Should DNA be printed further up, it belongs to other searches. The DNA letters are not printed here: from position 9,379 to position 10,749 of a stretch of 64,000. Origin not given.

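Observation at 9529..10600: Shared C-terminal anchor module (beta-sandwich, 2 TM helices, beta-sandwich) in two paralogous surface proteins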

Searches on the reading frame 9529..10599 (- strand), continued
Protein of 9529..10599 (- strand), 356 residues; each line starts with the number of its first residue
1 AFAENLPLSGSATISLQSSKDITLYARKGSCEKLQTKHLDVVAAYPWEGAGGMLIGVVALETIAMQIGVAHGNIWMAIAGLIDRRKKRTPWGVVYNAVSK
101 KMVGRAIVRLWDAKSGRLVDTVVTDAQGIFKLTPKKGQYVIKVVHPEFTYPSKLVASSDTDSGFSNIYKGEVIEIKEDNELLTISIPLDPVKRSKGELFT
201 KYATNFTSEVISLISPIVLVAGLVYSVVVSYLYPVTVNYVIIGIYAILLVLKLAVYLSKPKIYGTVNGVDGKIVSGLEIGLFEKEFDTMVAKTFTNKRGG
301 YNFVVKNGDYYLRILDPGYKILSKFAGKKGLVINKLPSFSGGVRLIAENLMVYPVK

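Call 45: predict_structure(alignment_id=A3)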
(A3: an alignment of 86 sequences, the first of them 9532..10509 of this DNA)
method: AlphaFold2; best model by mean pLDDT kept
length: 326 residues; sequences in the alignment: 86
mean_pLDDT: 87.1   pTM: 0.76
mean pLDDT of the five models: 87.1, 85.7, 85.7, 84.6, 84.1
residues with pLDDT >= 90: 221; 70-90: 56; 50-70: 27; < 50: 22
segments of 3 or more residues with pLDDT < 50: 6-25
pLDDT, mean of each block of 10 residues (from residue 1): 47 43 48 57 72 71 94 97 98 96 97 98 89 91 95 96 88 85 90 95 94 94 89 96 98 98 96 96 98 96 89 92 96
secondary structure, 60 per line:
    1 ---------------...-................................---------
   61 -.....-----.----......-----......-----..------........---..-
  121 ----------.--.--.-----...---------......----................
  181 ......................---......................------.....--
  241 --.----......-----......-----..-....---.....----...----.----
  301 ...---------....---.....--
elements in order: H20-51 E62-66 E77-82 E88-93 E107-114 E143-145 E155-160 H165-202 H206-227 E234-238 E248-253 E259-264 E273-276 E280-284 E289-291 E301-303 E313-316 E320-324

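Call 48: fold_search(model_id=the predicted structure, library=pdb)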
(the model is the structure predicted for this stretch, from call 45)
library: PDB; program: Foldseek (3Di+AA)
matches with E <= 10: 418; with E <= 0.001: 8
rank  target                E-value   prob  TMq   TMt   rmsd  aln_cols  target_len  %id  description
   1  10ps                  5.3e-08  1.00  0.21  0.14  15.9       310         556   14  Crystal structure of SdrD A2-A3-B1-B2 domains from Staphylococcus aureus JH1 (released 2026-02-11)
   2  6fwv_B                2.7e-06  1.00  0.22  0.14  17.0       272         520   12  The Bacillus anthracis TIE protein (released 2018-08-08)
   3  6fwv_A                9.7e-06  1.00  0.22  0.14  17.1       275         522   12  The Bacillus anthracis TIE protein (released 2018-08-08)
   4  4oq1                  5.3e-05  1.00  0.20  0.20  17.2       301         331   11  Structure of the Streptococcal ancillary pilin (released 2014-04-23)
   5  9c7u_B                2.6e-04  1.00  0.22  0.35  19.2       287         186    9  Structure of the human truncated BOS complex in GDN (released 2024-08-21)
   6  6m7c                  5.2e-04  0.77  0.17  0.21  18.3       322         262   10  Crystal structure of C-terminal fragment of pilus adhesin SpaC from Lactobacillus rhamnosus GG (released 2020-07-29)
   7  5j4m_A                6.6e-04  0.92  0.20  0.24  16.3       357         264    6  Crystal structure of shaft pilin SpaA from Lactobacillus rhamnosus GG - E269A/D295N double mutant (released 2016-07-20)
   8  8bdw_H                8.4e-04  1.00  0.23  0.69   4.4       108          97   15  Crystal structure of CnaB2 domain from Lactobacillus plantarum (released 2023-02-22)
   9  5f44_C                1.1e-03  0.93  0.21  0.26  16.3       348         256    7  Crystal structure of shaft pilin spaA from Lactobacillus rhamnosus GG (released 2016-07-20)
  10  5j4m_C                1.2e-03  0.89  0.20  0.24  16.5       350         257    6  Crystal structure of shaft pilin SpaA from Lactobacillus rhamnosus GG - E269A/D295N double mutant (released 2016-07-20)
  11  8vdk                  1.5e-03  1.00  0.23  0.18   4.4       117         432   21  Crystal Structure of LPXTG-motif Cell Wall Anchor Domain Protein MSCRAMM_SdrD from Staphylococcus aureus (released 2024-08-07)
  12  1qmu_A                1.6e-03  1.00  0.21  0.18   3.0       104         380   13  Duck carboxypeptidase D domain II (released 2000-10-13)
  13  5aq0_B                1.6e-03  1.00  0.21  0.75   3.3       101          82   15  The structure of the Transthyretin-like domain of the first catalytic domain of the HUMAN Carboxypeptidase D (released 2016-09-28)
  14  4jdz_B                1.6e-03  1.00  0.16  0.12   5.8       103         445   20  Structures of SdrD from Staphylococcus aureus reveal the molecular mechanism of how the cell surface receptors recogni (released 2013-06-19)
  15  5hdl_A                1.6e-03  0.87  0.21  0.24  16.2       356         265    6  Crystal structure of shaft pilin spaA from Lactobacillus rhamnosus GG - E269A mutant (released 2016-07-20)
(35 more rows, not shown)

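Call 52: find_encoding_contigs(protein=P0222, flank=8000, max_places=2)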
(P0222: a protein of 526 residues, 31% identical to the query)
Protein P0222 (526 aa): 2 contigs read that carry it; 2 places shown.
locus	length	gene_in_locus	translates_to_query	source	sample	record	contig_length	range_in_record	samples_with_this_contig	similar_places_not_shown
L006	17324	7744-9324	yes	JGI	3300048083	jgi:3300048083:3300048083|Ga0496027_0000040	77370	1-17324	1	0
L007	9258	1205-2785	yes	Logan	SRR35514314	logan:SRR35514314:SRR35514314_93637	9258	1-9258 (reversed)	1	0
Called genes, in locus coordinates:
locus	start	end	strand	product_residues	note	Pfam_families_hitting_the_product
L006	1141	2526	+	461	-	PF03952:Enolase_N, PF00113:Enolase_C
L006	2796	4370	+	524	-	PF01676:Metalloenzyme, PF06415:iPGM_N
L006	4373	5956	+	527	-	PF01676:Metalloenzyme, PF06415:iPGM_N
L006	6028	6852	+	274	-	PF01149:Fapy_DNA_glyco, PF06831:H2TH, PF06827:zf-FPG_IleRS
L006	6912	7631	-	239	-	PF00702:Hydrolase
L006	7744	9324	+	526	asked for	PF17210:SdrD_B (faint), PF22904:NOMO1-like_2nd (faint), PF13620:CarboxypepD_reg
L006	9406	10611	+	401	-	PF01936:NYN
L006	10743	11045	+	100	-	PF26604:CBU_0592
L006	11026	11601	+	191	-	PF01569:PAP2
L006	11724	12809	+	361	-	PF00483:NTP_transferase, PF12804:NTP_transf_3 (weak), PF22640:ManC_GMP_beta-helix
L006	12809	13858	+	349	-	PF02618:YceG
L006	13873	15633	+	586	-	PF09972:DUF2207, PF20990:DUF2207_C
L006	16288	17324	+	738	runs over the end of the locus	PF00580:UvrD-helicase, PF01443:Viral_helicase1 (faint), PF13245:AAA_19, PF13087:AAA_12 (faint), PF13361:UvrD_C, PF13538:UvrD_C_2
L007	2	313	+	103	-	?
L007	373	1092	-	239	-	PF00702:Hydrolase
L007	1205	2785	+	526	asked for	PF17210:SdrD_B (faint), PF22904:NOMO1-like_2nd (faint), PF13620:CarboxypepD_reg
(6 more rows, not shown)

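Call 53: find_encoding_contigs(protein=P0245, flank=8000, max_places=2)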
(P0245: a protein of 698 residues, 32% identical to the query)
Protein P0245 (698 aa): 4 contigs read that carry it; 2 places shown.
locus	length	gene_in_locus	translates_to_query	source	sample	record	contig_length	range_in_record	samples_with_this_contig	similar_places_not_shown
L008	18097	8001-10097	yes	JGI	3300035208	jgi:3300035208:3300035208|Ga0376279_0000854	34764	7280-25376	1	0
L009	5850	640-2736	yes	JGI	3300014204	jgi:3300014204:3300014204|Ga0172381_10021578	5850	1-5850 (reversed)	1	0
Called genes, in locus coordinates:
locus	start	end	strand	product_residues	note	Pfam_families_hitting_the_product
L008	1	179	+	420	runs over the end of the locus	PF03952:Enolase_N, PF00113:Enolase_C, PF07476:MAAL_C (weak)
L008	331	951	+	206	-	-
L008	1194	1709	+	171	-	-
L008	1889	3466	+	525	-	PF01676:Metalloenzyme, PF06415:iPGM_N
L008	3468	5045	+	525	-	PF01676:Metalloenzyme, PF06415:iPGM_N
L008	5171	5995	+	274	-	PF01149:Fapy_DNA_glyco, PF06831:H2TH, PF06827:zf-FPG_IleRS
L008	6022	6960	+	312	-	-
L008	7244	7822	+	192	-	-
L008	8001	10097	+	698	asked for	PF07963:N_methyl, PF17210:SdrD_B (faint), PF13620:CarboxypepD_reg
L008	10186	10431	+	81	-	PF26604:CBU_0592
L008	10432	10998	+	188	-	PF01569:PAP2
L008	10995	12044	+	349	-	PF02618:YceG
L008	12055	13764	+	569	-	PF09972:DUF2207, PF20990:DUF2207_C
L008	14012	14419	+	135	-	PF13380:CoA_binding_2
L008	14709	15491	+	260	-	PF00089:Trypsin (faint), PF13365:Trypsin_2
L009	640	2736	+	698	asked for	PF07963:N_methyl, PF17210:SdrD_B (faint), PF13620:CarboxypepD_reg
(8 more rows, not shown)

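Call 57: search_protein_families(library=pfam, alignment_id=A3, max_evalue=0.001)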
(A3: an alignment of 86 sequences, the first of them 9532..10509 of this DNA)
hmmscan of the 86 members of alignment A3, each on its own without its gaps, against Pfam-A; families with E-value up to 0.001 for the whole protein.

A. member 1, window:9532-10509:- (326 aa): 5 families
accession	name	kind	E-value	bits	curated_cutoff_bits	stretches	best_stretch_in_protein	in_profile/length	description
PF13620.12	CarboxypepD_reg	-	1.8e-11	44.6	32.3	1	232-290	2-60/82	Carboxypeptidase regulatory-like domain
PF17210.9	SdrD_B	-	6.5e-09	36.4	29.7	0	76-136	27-89/112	SdrD B-like domain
PF07210.18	DUF1416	-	9.3e-07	29.1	23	0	61-123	23-82/97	Protein of unknown function (DUF1416)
PF13715.12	CarbopepD_reg_2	-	4.6e-05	23.8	32.2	0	91-125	27-62/88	CarboxypepD_reg-like domain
PF01060.29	TTR-52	-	0.0007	20.6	24.9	0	73-108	11-49/79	Transthyretin-like family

B. families by the number of members that match (of 86 scanned): 21 families
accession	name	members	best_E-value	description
PF17210.9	SdrD_B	77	5.1e-13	SdrD B-like domain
PF13620.12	CarboxypepD_reg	70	1e-25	Carboxypeptidase regulatory-like domain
PF13715.12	CarbopepD_reg_2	54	1.7e-13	CarboxypepD_reg-like domain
PF11974.14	bMG3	33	1.1e-08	Bacterial alpha-2-macroglobulin MG3 domain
PF17802.7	SpaA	19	1e-09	Prealbumin-like fold domain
PF07963.17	N_methyl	17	2.2e-09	Prokaryotic N-terminal methylation motif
PF07210.18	DUF1416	17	9.3e-07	Protein of unknown function (DUF1416)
PF01060.29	TTR-52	12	1.3e-05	Transthyretin-like family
PF22902.2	NOMO1-like_9th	11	3.5e-07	BOS complex subunit NOMO1-like, beta sandwich domain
PF23194.1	NOMO_5th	5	2.7e-06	NOMO fifth transthyretin-like domain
PF08400.16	phage_tail_N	3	2e-07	Prophage tail fibre N-terminal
PF17936.7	Big_6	3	1.5e-06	Bacterial Ig domain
PF20598.4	DUF6795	2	8.1e-07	Domain of unknown function (DUF6795)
PF19077.6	Big_13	2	2.8e-05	Bacterial Ig-like domain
PF08308.17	PEGA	2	7.2e-05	PEGA domain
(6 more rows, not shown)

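Call 59: search_protein_families(library=pfam, proteins=[P0027, P0075, P0089], max_evalue=0.001)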
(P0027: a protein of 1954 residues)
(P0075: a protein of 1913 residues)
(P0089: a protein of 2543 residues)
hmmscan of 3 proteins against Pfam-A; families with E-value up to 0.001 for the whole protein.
P0027 (1954 aa): 1 family
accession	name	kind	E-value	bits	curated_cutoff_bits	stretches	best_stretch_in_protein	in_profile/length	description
PF00072.30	Response_reg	-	2.4e-08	34.5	30.2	1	13-116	1-100/111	Response regulator receiver domain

P0075 (1913 aa): 5 families
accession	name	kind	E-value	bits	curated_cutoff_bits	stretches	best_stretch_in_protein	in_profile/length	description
PF13620.12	CarboxypepD_reg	-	1.3e-12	48.3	32.3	1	1654-1710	4-60/82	Carboxypeptidase regulatory-like domain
PF17802.7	SpaA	-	1.4e-08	35.2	23.1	0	1827-1884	8-70/91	Prealbumin-like fold domain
PF00072.30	Response_reg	-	7.4e-07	29.8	30.2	1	9-99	1-81/111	Response regulator receiver domain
PF07210.18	DUF1416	-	5.6e-05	23.4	23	0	1654-1703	24-71/97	Protein of unknown function (DUF1416)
PF17210.9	SdrD_B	-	0.00028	21.5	29.7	1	1661-1719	20-79/112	SdrD B-like domain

P0089 (2543 aa): 7 families
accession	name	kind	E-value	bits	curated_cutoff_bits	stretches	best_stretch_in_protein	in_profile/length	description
PF17963.7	Big_9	-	1.8e-34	118.9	23.6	3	2105-2196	2-89/89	Bacterial Ig domain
PF17892.7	Cadherin_5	-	1.4e-18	67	26.5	2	2005-2100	5-97/98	Cadherin-like domain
PF17803.7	Cadherin_4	-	2.1e-15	57.4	25.1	3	2094-2165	1-71/71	Bacterial cadherin-like domain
PF13229.12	Beta_helix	-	5.7e-15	55.7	25.9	2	1052-1165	28-133/158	Right handed beta helix region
PF13620.12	CarboxypepD_reg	-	3.6e-13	50.1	32.3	2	2289-2345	4-60/82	Carboxypeptidase regulatory-like domain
PF05048.19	NosD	-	2.4e-10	40.6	23.6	1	986-1154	15-156/212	Periplasmic copper-binding protein (NosD)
PF00072.30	Response_reg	-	2.6e-05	24.8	30.2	1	15-100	1-76/111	Response regulator receiver domain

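Call 64: search_solved_structures(query=A2, max_evalue=1)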
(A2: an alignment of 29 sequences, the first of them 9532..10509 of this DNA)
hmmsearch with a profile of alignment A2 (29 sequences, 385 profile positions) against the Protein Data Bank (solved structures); distinct sequences matched with E-value up to 1: 8.
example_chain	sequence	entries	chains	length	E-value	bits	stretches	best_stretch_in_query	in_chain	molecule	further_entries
9c7v_B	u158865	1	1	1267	5.8e-09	38.6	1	146-178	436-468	BOS complex subunit NOMO2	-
1uwy_A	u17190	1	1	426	0.0089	18.2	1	295-380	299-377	CARBOXYPEPTIDASE M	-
3qec_A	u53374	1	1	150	0.036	16.2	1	312-346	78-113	Putative carbohydrate binding protein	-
1xpn_A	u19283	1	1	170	0.047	15.9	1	312-346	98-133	hypothetical protein PA1324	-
4wi0_B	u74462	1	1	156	0.1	14.8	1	153-181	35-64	Cellulosomal scaffoldin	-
9e7m_Ta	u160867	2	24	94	0.11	14.6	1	293-357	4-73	Tail fiber protein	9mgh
4u3s_B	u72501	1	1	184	0.13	14.4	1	153-181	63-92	Cellulosomal scaffoldin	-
8rdi_A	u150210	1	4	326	0.89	11.7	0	72-133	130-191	SDR family NAD(P)-dependent oxidoreductase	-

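Call 65: search_protein_families(library=phrogs, proteins=[window:9532-10509:-], max_evalue=0.01)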
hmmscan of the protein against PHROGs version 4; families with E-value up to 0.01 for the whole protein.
window:9532-10509:- (326 aa): 0 families
